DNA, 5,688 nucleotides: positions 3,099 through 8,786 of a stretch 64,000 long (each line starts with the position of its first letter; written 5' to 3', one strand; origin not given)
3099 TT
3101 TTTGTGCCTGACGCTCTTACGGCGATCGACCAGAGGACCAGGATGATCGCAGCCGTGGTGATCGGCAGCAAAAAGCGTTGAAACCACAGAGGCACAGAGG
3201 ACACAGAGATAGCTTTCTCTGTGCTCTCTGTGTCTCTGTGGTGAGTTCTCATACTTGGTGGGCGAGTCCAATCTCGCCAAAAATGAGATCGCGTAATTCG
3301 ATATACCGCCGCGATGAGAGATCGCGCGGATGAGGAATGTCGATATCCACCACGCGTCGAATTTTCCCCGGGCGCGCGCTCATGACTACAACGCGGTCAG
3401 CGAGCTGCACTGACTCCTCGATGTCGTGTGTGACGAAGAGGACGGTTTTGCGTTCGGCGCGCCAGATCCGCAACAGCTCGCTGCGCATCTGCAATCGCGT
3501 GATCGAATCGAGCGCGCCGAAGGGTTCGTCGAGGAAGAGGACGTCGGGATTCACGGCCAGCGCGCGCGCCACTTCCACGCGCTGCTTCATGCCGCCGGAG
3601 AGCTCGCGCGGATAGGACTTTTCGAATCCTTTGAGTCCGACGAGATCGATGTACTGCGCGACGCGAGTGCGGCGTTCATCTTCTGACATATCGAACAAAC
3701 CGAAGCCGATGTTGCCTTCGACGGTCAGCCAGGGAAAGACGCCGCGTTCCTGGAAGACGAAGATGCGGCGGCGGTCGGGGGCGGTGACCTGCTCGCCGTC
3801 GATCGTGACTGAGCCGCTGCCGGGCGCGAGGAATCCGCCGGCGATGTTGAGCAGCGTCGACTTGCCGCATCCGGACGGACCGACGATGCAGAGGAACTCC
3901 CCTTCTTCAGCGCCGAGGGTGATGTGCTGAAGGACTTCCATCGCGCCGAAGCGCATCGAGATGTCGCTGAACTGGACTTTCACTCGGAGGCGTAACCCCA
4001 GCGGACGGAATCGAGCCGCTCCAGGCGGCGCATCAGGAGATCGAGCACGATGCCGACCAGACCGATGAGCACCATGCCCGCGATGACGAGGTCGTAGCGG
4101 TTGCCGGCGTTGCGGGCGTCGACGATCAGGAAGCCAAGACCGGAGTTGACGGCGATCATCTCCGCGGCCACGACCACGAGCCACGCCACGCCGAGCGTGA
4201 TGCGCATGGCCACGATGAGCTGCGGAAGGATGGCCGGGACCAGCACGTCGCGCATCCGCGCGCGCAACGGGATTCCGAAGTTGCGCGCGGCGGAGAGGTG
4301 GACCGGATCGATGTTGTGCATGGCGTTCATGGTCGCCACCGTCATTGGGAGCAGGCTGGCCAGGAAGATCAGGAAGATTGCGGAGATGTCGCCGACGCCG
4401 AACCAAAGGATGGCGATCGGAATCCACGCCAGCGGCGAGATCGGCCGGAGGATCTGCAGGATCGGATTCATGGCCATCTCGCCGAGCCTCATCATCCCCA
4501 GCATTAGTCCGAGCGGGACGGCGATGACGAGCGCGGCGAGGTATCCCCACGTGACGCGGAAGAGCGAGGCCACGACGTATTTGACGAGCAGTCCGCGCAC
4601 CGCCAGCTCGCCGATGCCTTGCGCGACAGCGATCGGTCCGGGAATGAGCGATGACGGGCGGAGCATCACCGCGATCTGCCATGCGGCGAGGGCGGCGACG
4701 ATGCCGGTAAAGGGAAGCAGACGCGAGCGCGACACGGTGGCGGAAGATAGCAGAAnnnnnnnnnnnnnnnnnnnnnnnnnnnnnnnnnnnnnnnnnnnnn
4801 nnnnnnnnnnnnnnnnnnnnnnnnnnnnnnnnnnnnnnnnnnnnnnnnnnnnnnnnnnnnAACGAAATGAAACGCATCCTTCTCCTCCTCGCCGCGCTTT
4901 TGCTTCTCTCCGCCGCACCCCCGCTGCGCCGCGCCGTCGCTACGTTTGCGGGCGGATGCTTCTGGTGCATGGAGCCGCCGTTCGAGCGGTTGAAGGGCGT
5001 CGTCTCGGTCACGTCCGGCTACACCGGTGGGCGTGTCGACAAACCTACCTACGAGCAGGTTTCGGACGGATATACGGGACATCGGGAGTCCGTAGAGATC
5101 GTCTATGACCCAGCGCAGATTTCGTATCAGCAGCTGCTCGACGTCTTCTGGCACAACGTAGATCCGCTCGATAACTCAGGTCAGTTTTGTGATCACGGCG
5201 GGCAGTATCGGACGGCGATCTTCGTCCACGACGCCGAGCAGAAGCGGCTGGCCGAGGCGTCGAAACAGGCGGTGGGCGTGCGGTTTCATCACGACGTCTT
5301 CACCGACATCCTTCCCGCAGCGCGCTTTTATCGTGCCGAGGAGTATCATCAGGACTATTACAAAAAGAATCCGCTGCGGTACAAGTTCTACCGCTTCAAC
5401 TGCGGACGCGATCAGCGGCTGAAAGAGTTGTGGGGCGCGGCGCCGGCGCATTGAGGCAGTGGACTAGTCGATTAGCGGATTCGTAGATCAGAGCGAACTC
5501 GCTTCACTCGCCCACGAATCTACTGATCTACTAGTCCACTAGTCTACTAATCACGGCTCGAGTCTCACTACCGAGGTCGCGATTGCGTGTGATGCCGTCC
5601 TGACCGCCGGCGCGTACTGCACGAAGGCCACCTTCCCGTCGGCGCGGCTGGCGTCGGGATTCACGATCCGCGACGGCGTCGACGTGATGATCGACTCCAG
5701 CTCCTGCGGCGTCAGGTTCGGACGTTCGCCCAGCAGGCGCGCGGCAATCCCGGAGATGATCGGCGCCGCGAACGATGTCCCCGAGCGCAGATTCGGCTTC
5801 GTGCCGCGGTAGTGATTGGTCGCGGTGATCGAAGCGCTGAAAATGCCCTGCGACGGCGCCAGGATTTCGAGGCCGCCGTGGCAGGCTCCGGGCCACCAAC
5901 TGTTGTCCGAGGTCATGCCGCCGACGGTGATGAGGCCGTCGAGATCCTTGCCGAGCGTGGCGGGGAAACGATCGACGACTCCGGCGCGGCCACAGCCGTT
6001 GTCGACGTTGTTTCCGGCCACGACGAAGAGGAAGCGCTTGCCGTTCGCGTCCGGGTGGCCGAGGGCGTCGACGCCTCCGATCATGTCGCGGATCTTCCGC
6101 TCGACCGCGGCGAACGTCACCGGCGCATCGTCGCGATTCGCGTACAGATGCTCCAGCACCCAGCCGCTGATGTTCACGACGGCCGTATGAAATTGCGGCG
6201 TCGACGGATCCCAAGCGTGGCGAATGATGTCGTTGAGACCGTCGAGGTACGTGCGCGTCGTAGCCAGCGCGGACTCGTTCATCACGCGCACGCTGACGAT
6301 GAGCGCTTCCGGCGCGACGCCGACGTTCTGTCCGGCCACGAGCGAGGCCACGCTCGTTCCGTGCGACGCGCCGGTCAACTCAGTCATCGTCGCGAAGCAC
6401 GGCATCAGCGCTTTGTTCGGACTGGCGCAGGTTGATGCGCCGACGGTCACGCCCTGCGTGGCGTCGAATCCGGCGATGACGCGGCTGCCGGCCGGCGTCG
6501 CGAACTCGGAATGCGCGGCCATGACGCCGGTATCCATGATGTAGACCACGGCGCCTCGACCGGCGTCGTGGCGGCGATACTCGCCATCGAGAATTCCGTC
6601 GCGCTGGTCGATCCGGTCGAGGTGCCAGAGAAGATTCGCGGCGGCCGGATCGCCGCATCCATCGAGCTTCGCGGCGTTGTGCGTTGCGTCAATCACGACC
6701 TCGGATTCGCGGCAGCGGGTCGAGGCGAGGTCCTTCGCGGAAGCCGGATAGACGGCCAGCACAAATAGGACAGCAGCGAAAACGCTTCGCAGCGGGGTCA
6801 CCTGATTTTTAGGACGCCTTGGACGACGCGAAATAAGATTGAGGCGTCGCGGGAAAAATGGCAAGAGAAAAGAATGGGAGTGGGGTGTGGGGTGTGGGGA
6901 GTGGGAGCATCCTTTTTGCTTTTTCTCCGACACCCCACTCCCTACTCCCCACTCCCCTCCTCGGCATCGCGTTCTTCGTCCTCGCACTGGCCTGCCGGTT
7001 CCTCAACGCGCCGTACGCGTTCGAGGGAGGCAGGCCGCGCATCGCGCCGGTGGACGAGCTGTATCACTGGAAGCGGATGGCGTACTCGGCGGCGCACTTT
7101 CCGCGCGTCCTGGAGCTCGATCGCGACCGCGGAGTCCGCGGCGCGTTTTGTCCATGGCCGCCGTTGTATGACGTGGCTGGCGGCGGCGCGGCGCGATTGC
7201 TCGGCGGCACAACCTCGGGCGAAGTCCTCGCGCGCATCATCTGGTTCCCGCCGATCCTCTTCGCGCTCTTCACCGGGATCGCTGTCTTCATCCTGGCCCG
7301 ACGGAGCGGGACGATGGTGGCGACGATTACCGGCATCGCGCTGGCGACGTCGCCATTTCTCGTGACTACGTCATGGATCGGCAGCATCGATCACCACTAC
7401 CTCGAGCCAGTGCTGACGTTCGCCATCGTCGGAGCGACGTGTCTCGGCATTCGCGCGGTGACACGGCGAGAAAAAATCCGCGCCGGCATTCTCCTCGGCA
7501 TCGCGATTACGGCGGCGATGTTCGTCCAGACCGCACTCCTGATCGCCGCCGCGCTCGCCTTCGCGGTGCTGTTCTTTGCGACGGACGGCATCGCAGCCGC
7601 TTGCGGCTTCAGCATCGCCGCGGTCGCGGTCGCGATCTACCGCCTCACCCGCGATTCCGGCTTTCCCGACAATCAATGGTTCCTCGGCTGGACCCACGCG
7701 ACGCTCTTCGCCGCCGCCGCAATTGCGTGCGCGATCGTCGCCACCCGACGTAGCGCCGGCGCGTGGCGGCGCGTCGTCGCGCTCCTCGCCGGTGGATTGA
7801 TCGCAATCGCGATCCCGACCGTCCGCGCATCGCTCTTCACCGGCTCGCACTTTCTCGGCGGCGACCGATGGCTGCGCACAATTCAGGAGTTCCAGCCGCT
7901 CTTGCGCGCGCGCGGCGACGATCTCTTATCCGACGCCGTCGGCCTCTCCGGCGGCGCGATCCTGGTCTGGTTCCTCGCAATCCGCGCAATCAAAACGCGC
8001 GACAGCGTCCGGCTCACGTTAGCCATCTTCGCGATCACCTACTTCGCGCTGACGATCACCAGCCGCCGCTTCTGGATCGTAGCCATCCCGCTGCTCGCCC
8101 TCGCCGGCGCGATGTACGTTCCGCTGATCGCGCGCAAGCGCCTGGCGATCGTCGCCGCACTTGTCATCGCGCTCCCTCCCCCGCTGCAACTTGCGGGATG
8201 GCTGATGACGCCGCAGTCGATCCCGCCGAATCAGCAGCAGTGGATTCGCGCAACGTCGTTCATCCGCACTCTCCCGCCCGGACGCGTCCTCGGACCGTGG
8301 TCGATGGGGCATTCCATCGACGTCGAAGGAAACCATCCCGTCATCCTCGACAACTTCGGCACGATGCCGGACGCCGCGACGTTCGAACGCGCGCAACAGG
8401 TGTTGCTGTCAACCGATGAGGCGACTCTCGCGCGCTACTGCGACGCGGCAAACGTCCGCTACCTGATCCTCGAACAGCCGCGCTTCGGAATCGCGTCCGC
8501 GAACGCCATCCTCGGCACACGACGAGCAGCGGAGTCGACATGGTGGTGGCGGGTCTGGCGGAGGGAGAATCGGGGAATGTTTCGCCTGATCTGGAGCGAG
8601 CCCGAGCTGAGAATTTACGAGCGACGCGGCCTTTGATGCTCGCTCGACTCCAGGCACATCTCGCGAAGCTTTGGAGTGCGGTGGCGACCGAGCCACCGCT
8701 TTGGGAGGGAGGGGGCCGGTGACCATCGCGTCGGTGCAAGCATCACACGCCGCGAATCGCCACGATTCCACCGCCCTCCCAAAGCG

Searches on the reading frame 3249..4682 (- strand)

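Call 13: search_protein_families(library=ncbifam, proteins=[window:3249-4682:-])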
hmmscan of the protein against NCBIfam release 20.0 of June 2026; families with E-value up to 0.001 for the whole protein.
window:3249-4682:- (477 aa): 187 families (the best 25 are shown)
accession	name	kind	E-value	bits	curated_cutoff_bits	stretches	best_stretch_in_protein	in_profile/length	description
NF040729.1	ABC_ATP_SaoA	equivalog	2e-68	230.5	360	1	248-465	18-237/248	ABC transporter ATP-binding protein SaoA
TIGR01184.1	ntrCD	subfamily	1.2e-66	224.6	291.8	1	251-455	1-210/230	nitrate ABC transporter ATP-binding protein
NF008421.0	PRK11248.1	equivalog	3.7e-66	223.2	357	1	237-448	3-216/255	taurine ABC transporter ATP-binding subunit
TIGR03265.1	PhnT2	equivalog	1.1e-59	202.5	457.7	1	236-436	5-210/353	putative 2-aminoethylphosphonate ABC transporter ATP-binding protein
TIGR01186.1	proV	subfamily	4e-57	194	326.6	1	247-436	5-205/363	betaine/proline/choline family ABC transporter ATP-binding protein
TIGR00968.1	3a0106s01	subfamily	2.7e-56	190.7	342.75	1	237-444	2-212/237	sulfate ABC transporter ATP-binding protein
NF043075.1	MMSYN1_0197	equivalog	3.4e-53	180.8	550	1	236-442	3-212/341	spermidine/putrescine ABC transporter ATP-binding protein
NF006987.0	PRK09452.1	equivalog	3.6e-53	180.6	482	1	236-442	18-227/378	spermidine/putrescine ABC transporter ATP-binding protein PotA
NF008420.0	PRK11247.1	equivalog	8.2e-52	175.9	395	1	236-464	13-235/257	aliphatic sulfonates ABC transporter ATP-binding protein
TIGR03258.1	PhnT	equivalog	4.4e-50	170.7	499.15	1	236-435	9-214/359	2-aminoethylphosphonate ABC transport system ATP-binding subunit PhnT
NF008105.0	PRK10851.1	equivalog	1.1e-49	169.1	502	1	236-443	3-217/362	sulfate/thiosulfate ABC transporter ATP-binding protein CysA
NF008653.0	PRK11650.1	subfamily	3.5e-49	167.8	432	1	235-436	3-210/357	sn-glycerol-3-phosphate ABC transporter ATP-binding protein UgpC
TIGR01187.1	potA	subfamily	1.6e-48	165.5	355.6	1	266-444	1-182/325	polyamine ABC transporter ATP-binding protein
NF040840.2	tungstate_WtpC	equivalog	1.3e-47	162.8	440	1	251-470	16-240/347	tungstate ABC transporter ATP-binding protein WtpC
TIGR03415.1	ABC_choXWV_ATP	equivalog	2.5e-47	161.7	483.75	1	241-436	30-240/382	choline ABC transporter ATP-binding protein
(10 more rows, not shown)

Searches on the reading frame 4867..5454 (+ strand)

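Call 13: search_protein_families(library=ncbifam, proteins=[window:4867-5454:+])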
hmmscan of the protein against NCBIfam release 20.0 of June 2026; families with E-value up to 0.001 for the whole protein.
window:4867-5454:+ (195 aa): 5 families
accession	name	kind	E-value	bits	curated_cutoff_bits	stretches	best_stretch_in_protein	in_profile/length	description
TIGR00401.1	msrA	equivalog_domain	4.7e-57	192.7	108.1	1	25-172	3-152/153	peptide-methionine (S)-S-oxide reductase MsrA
NF004042.0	PRK05550.1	equivalog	9.4e-55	185.8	330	1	22-171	134-282/293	bifunctional methionine sulfoxide reductase B/A protein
NF010625.0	PRK14018.1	equivalog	2.3e-38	132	522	1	27-174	203-349/521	bifunctional peptide-methionine (S)-S-oxide reductase MsrA/peptide-methionine (R)-S-oxide reductase MsrB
NF004038.0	PRK05528.1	equivalog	2.2e-19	70.1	200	1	26-170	5-142/157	peptide-methionine (S)-S-oxide reductase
NF041383.1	Trx_VPGUxxT_two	exception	8.2e-07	29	275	1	21-95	144-201/287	VPGUxxT family thioredoxin-like (seleno)protein, type 2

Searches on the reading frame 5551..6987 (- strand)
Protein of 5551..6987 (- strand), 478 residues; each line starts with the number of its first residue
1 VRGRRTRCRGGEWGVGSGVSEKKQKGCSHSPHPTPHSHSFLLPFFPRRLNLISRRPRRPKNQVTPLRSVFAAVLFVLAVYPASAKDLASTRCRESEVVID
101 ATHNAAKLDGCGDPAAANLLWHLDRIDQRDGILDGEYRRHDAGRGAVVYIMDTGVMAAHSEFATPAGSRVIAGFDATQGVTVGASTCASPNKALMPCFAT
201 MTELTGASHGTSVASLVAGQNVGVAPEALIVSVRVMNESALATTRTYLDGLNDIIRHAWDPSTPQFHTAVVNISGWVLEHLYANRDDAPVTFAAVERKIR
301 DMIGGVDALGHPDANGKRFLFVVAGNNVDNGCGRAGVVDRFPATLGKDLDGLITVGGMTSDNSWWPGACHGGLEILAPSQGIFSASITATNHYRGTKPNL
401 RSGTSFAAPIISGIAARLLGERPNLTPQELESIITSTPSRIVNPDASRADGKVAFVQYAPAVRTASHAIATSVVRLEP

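Call 13: search_protein_families(library=ncbifam, proteins=[window:5551-6987:-])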
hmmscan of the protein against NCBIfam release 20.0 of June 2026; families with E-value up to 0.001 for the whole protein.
window:5551-6987:- (478 aa): 5 families
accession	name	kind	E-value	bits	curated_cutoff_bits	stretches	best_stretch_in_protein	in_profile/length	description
TIGR03921.1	T7SS_mycosin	equivalog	2.6e-23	82.7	278.75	1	142-451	11-277/353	type VII secretion-associated serine protease mycosin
NF033595.1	denti_PrtP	equivalog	1.3e-08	34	300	1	350-463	388-506/606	dentilisin complex serine proteinase subunit PrtP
TIGR03895.1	protease_PatA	subfamily_domain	3.1e-05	22.9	421.05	1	350-421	111-179/606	PatA/PatG family cyanobactin maturation protease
NF049966.1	QH_SP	equivalog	0.00017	21.1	165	0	377-436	155-209/219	subtilisin-like serine protease QhpE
NF042956.1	IteS_antiphage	equivalog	0.00029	19.2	900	0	400-418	490-508/747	S8 family anti-phage peptidase IteS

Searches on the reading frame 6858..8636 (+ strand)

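Call 13: search_protein_families(library=ncbifam, proteins=[window:6858-8636:+])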
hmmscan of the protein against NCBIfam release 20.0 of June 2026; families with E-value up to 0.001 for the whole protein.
window:6858-8636:+ (592 aa): 1 family
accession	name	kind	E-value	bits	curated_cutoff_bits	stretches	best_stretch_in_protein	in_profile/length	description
TIGR04154.1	archaeo_STT3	subfamily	8e-26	90.6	450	1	37-422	5-434/831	oligosaccharyl transferase, archaeosortase A system-associated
